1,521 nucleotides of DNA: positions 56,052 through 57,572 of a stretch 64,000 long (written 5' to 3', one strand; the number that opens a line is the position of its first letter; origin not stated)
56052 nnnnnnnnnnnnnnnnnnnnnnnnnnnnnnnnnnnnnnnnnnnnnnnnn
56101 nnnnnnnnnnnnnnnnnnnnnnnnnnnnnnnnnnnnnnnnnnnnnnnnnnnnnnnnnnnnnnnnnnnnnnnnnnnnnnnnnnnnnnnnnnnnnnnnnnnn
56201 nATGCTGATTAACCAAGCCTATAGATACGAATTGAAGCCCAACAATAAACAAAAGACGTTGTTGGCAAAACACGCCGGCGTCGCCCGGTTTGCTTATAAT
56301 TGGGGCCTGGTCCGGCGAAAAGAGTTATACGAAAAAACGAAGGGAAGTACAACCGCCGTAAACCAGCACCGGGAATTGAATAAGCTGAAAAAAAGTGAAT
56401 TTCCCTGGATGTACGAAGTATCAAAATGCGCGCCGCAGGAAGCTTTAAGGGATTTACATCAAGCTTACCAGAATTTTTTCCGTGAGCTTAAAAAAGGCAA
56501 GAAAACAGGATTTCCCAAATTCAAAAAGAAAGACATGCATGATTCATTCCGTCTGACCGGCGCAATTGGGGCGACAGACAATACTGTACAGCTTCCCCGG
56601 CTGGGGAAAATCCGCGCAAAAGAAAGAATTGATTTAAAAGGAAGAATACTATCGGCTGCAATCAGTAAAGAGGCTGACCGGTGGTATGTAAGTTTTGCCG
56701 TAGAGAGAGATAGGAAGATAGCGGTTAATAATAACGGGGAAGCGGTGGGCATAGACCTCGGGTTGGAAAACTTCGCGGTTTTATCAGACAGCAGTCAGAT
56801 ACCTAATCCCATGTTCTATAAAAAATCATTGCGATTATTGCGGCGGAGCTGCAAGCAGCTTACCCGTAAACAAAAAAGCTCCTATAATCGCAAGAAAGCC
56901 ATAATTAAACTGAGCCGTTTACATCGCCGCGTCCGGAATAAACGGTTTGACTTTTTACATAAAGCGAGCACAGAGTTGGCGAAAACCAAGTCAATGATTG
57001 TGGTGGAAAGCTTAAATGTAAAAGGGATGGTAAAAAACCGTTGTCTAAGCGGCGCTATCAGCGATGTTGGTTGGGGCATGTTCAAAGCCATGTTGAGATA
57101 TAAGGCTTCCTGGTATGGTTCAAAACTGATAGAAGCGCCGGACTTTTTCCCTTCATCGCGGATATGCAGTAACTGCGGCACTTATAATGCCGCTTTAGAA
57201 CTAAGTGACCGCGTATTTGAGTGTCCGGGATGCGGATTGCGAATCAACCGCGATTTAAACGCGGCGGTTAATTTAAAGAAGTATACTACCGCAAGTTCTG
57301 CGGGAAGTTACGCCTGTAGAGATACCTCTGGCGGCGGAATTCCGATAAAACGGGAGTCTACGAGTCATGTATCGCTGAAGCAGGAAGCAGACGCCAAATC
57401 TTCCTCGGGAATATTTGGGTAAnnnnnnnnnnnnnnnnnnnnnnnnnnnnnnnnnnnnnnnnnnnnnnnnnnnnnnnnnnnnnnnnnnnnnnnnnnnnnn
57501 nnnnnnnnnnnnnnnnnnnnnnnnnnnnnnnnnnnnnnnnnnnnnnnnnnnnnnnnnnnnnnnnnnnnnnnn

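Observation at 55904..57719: IS607-like remnant (truncated TnpA + intact TnpB) splitting a HEPN toxin gene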

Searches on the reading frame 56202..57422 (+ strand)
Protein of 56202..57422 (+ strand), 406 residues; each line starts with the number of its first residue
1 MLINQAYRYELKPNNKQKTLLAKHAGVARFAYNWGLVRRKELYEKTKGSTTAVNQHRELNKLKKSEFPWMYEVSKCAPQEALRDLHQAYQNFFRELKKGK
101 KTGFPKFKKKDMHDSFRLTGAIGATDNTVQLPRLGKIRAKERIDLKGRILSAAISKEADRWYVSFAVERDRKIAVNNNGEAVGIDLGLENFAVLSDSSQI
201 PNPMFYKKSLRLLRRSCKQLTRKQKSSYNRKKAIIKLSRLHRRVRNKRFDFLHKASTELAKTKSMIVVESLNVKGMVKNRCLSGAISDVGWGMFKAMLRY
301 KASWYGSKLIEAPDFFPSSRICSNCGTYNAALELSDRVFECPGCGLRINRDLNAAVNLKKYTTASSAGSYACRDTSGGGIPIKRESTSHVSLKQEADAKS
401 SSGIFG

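Call 3: search_protein_families(library=pfam, proteins=[window:56202-57422:+], max_evalue=0.01)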
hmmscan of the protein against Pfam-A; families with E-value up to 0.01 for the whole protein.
window:56202-57422:+ (406 aa): 3 families
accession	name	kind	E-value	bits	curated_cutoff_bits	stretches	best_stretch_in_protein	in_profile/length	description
PF01385.25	OrfB_IS605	-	7.3e-28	97.6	30.5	1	165-280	2-120/120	Probable transposase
PF07282.18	Cas12f1-like_TNB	-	3e-22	79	26.3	1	291-358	1-60/60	Cas12f1-like, TNB domain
PF12323.14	HTH_OrfB_IS605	-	5.6e-18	64.6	21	1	1-47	1-46/47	Helix-turn-helix domain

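Call 7: search_protein_families(library=ncbifam, proteins=[window:56202-57419:+], max_evalue=1)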
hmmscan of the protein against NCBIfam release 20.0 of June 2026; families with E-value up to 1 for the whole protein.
window:56202-57419:+ (406 aa): 10 families
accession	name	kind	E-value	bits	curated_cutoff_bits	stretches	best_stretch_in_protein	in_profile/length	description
NF038281.1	IS200_TnpB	exception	6.7e-106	354.4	425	1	4-360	1-357/360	IS200/IS605 family element RNA-guided endonuclease TnpB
NF040570.1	guided_TnpB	subfamily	5.7e-97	325.4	100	1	7-360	1-388/389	RNA-guided endonuclease TnpB family protein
NF038280.1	IS607_TnpB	exception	1.2e-85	288.1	350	1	5-386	4-416/431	IS607 family element RNA-guided endonuclease TnpB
NF038192.1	V_cas_c2c8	exception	3.3e-25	89.1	350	1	44-278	120-384/457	type V CRISPR-associated protein C2c8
NF049972.1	CRISPR_Cas12f2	exception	2.3e-18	66.3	450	1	158-359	306-516/524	type V CRISPR-associated effector Cas12f2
TIGR01766.2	TIGR01766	domain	6.2e-12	45.9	32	1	245-311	2-75/82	IS200/IS605 family accessory protein TnpB-related protein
NF011481.0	PRK14890.1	equivalog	0.043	13.8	61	1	319-360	9-50/61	putative Zn-ribbon RNA-binding protein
NF053663.1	RPWMISH_prot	domain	0.066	13.9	120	1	322-365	8-53/115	RPWMISH domain-containing protein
NF041909.1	HVO_2753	equivalog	0.084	12.8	80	1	319-353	9-41/59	HVO_2753 family zinc finger protein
NF041259.1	mono_DmmA_fam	domain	0.17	12.2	60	1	321-348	53-80/101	dimethylamine monooxygenase subunit DmmA family protein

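Call 9: find_homologous_proteins(query=window:56202-57419:+, max_evalue=1e-30)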
Query window:56202-57419:+ (406 aa): 7937 proteins with E <= 1e-30 among 8000 candidates; the best 120 are listed.
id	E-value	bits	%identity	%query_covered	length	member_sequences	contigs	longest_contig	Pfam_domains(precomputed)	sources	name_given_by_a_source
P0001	6.6e-270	912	100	100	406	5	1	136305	PF12323.15,PF01385.26,PF07282.19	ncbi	ncbi:MAG: RNA-guided endonuclease TnpB family protein [Candidatus Omnitrophota bacterium]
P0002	1.4e-179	615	70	98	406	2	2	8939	PF12323.15,PF01385.26,PF07282.19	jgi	jgi:putative transposase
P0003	3.4e-174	597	67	100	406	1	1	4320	PF12323.15,PF01385.26,PF07282.19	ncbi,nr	ncbi:MAG: transposase [Candidatus Omnitrophica bacterium]|nr:transposase [Candidatus Omnitrophota ba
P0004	8.8e-171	586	65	100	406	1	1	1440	PF12323.15,PF01385.26,PF07282.19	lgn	-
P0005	1.0e-170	586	66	100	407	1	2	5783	PF12323.15,PF01385.26,PF07282.19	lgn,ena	-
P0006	2.2e-170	584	65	100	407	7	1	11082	PF12323.15,PF01385.26,PF07282.19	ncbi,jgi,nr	ncbi:MAG: IS200/IS605 family element transposase accessory protein TnpB [Actinobacteria bacterium]|n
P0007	1.3e-169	582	65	100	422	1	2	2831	PF12323.15,PF01385.26,PF07282.19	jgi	-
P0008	3.5e-169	581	65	100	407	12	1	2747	PF12323.15,PF01385.26,PF07282.19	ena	-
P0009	1.0e-168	579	64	100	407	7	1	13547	PF12323.15,PF01385.26,PF07282.19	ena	-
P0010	1.9e-168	578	65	100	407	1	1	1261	PF12323.15,PF01385.26,PF07282.19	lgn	-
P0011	6.6e-167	573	64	100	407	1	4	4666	PF12323.15,PF01385.26,PF07282.19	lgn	-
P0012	1.2e-166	572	64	100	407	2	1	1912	PF12323.15,PF01385.26,PF07282.19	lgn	-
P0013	1.5e-165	569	67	93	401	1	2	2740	PF12323.15,PF01385.26,PF07282.19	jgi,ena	-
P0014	7.3e-165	566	65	96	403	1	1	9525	PF12323.15,PF01385.26,PF07282.19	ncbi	-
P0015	4.6e-162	557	62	100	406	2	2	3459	PF12323.15,PF01385.26,PF07282.19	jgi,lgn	-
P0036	1.2e-147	510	59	98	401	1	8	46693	PF12323.15,PF01385.26,PF07282.19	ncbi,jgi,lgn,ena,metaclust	metaclust:\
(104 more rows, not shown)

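Call 10: find_encoding_contigs(protein=P0002, flank=3000, max_places=3)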
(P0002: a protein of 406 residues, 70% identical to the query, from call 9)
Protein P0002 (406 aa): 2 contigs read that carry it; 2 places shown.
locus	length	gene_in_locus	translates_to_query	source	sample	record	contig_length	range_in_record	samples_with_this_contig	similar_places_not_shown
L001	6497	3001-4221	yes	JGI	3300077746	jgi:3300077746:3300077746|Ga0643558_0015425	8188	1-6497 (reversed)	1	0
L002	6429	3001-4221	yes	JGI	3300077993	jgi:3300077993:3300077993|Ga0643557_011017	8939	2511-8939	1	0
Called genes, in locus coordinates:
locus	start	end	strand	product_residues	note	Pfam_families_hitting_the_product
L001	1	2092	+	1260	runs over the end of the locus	?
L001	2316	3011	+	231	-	PF12728:HTH_17 (weak), PF13411:MerR_1, PF00376:MerR, PF00239:Resolvase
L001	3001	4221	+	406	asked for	PF12323:HTH_OrfB_IS605, PF01385:OrfB_IS605, PF07282:Cas12f1-like_TNB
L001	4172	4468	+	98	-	-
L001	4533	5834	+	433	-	PF01637:ATPase_2 (faint), PF13173:AAA_14, PF13635:DUF4143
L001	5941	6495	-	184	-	?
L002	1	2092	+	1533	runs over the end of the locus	?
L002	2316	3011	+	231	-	PF12728:HTH_17 (weak), PF13411:MerR_1, PF00376:MerR, PF00239:Resolvase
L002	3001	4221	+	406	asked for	PF12323:HTH_OrfB_IS605, PF01385:OrfB_IS605, PF07282:Cas12f1-like_TNB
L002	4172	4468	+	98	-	-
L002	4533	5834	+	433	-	PF01637:ATPase_2 (faint), PF13173:AAA_14, PF13635:DUF4143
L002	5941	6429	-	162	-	?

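Call 11: find_encoding_contigs(protein=P0003, flank=3000, max_places=3)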
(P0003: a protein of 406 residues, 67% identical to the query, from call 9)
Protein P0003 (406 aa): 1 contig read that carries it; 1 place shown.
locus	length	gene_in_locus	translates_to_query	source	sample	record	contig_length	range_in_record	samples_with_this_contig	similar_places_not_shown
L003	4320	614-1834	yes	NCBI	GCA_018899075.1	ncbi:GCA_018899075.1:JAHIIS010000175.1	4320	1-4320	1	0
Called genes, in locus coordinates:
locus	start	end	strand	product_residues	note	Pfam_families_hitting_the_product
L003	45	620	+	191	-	PF00239:Resolvase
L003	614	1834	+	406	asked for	PF12323:HTH_OrfB_IS605, PF01385:OrfB_IS605, PF07282:Cas12f1-like_TNB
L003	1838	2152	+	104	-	PF02661:Fic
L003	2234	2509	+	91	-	PF02604:PhdYeFM_antitox (weak)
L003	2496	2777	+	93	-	PF05016:ParE_toxin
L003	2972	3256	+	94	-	PF02604:PhdYeFM_antitox, PF18506:RelB-like (weak)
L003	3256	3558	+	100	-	PF05016:ParE_toxin (weak)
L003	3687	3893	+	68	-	-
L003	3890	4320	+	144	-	PF09970:DUF2204 (faint), PF19502:DUF6036 (faint), PF08843:AbiEii (weak)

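Call 12: find_encoding_contigs(protein=P0006, flank=3000, max_places=3)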
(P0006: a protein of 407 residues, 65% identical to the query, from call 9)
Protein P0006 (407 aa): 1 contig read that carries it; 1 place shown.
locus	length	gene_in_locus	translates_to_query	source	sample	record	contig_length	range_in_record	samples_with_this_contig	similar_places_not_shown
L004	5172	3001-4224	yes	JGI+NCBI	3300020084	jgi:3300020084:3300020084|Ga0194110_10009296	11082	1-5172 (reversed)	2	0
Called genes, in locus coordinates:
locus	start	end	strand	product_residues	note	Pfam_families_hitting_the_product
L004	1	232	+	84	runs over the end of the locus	PF01016:Ribosomal_L27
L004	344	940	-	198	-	PF02417:Chromate_transp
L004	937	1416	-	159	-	PF02417:Chromate_transp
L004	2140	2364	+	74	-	-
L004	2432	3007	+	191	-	PF00239:Resolvase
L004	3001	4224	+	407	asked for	PF12323:HTH_OrfB_IS605, PF01385:OrfB_IS605, PF07282:Cas12f1-like_TNB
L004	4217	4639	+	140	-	PF01936:NYN (weak)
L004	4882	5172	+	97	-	PF12675:DUF3795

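Call 13: find_encoding_contigs(protein=P0009, flank=3000, max_places=3)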
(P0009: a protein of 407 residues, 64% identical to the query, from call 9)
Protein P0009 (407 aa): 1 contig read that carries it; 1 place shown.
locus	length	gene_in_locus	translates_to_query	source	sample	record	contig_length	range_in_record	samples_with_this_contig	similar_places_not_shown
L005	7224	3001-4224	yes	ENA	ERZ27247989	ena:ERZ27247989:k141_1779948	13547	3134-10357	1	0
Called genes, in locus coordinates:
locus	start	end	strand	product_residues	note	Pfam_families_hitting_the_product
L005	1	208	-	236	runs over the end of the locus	PF03167:UDG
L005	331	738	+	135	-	-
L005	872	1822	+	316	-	PF01145:Band_7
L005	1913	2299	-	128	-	PF18761:Heliorhodopsin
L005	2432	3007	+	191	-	PF00239:Resolvase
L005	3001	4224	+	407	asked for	PF12323:HTH_OrfB_IS605, PF01385:OrfB_IS605, PF07282:Cas12f1-like_TNB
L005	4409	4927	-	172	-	-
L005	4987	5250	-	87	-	-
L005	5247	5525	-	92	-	PF04014:MazE_antitoxin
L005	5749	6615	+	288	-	PF00005:ABC_tran, PF13304:AAA_21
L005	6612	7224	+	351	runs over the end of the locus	PF12698:ABC2_membrane_3, PF24686:FLQE3_permease (weak)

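Call 15: find_related_loci(query=window:56202-57419:+, collection=genome_contigs, flank=3000)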
Query window:56202-57419:+ (406 aa) in genome_contigs; peptide patterns used: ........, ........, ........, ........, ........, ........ (x = any residue, [..] = any of these).
144 stretches matched a pattern; 40 encode a relative of the query (tblastn E <= 1e-3); 40 distinct loci.
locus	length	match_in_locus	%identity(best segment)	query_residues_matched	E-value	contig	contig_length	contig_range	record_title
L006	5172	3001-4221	65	1-406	0e+0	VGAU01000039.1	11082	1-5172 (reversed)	MAG: Actinomycetota bacterium isolate K_DeepCast_1200m_m2_204 K_DeepCast_1200m_m2_204_Ga0194110_10009296, whole genome s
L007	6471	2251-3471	65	1-406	1e-179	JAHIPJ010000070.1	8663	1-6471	MAG: Actinomycetota bacterium isolate KR13_S3.mb.64 KR13_S3.mb.64_k141_157474, whole genome shotgun sequence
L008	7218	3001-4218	59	1-406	9e-155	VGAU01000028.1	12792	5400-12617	MAG: Actinomycetota bacterium isolate K_DeepCast_1200m_m2_204 K_DeepCast_1200m_m2_204_Ga0194110_10007262, whole genome s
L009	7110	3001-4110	44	1-368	1e-98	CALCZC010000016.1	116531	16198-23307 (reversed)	MAG TPA_asm: uncultured bacterium isolate SRR3330206_bin.71_CONCOCT_v1.1_MAG genome assembly, contig: ERZ724085.186, who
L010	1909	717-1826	41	6-360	2e-83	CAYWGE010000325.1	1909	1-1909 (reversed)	MAG TPA_asm: uncultured Pseudomonadota bacterium isolate SRP342105_co2_90 genome assembly, contig: NODE_100197_length_19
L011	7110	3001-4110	39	6-359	5e-72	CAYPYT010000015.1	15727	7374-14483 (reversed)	MAG TPA_asm: uncultured Planctomycetia bacterium isolate SRP178699_co1_477 genome assembly, contig: NODE_4779_length_157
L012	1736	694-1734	39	6-346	1e-74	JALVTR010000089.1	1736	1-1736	MAG: Desulfurellales bacterium isolate M1_metabat2_scaf2bin.020 M1_NODE_27037_length_1736_cov_15.026103, whole genome sh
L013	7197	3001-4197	36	2-358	4e-70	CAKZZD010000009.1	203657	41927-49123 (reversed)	MAG TPA_asm: uncultured Bacteroidales bacterium isolate ERR1278103_bin.131_CONCOCT_v1.1_MAG genome assembly, contig: ERZ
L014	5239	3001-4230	35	2-369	1e-69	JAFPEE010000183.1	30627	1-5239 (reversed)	MAG: Prevotella sp. isolate RGIG1062 Dairy_cattle_Reticulum-3__c819624, whole genome shotgun sequence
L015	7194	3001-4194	36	1-358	1e-69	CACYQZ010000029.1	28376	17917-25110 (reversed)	MAG: uncultured Prevotellaceae bacterium isolate RUG12193 genome assembly, contig: RUG12193_asm_29, whole genome shotgun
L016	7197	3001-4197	37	2-358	1e-69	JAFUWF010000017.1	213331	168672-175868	MAG: Bacteroidales bacterium isolate RGIG4882 Roe_deer_Rumen-1__c62722, whole genome shotgun sequence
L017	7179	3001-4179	35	2-358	2e-68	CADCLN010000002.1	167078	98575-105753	MAG: uncultured Bacteroidales bacterium isolate RUG14757 genome assembly, contig: RUG14757_asm_2, whole genome shotgun s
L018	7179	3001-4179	36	2-358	1e-66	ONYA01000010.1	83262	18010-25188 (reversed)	uncultured Prevotellaceae bacterium isolate RUG742 genome assembly, contig: scaffold_93, whole genome shotgun sequence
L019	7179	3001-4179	35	2-358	2e-66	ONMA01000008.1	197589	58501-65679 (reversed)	uncultured Prevotellaceae bacterium isolate RUG414 genome assembly, contig: scaffold_40, whole genome shotgun sequence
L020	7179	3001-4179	36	2-358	2e-66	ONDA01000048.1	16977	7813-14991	uncultured Prevotellaceae bacterium isolate RUG200 genome assembly, contig: scaffold_2815, whole genome shotgun sequence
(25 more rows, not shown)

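Call 24: find_encoding_contigs(protein=P0001, flank=2000, max_places=10)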
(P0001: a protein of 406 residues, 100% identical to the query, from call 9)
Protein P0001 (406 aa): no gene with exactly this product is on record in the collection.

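Call 25: find_encoding_contigs(protein=P0243, flank=4000, max_places=4)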
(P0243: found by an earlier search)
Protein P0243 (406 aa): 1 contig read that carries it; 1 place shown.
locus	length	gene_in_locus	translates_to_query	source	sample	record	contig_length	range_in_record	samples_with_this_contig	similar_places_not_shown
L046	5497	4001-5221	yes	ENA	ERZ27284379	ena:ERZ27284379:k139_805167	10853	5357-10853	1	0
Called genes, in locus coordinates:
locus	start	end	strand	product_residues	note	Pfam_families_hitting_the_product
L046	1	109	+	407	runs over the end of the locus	PF16538:FlgT_C (faint)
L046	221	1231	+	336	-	PF00356:LacI, PF00532:Peripla_BP_1, PF13407:Peripla_BP_4, PF13377:Peripla_BP_3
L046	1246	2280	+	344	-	-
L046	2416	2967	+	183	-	-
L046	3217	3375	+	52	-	PF13419:HAD_2 (weak)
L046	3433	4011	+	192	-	PF00239:Resolvase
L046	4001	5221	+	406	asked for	PF12323:HTH_OrfB_IS605, PF01385:OrfB_IS605, PF07282:Cas12f1-like_TNB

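Call 26: find_encoding_contigs(protein=P0242, flank=4000, max_places=4)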
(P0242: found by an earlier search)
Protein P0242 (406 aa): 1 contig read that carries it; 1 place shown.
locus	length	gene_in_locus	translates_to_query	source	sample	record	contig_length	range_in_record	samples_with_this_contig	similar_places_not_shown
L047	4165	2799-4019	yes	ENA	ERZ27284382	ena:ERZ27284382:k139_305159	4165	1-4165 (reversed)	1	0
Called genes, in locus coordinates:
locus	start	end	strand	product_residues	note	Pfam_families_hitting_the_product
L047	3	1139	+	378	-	?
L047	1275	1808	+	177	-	-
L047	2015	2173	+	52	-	PF13419:HAD_2 (weak)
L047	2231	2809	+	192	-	PF00239:Resolvase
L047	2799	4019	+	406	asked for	PF12323:HTH_OrfB_IS605, PF01385:OrfB_IS605, PF07282:Cas12f1-like_TNB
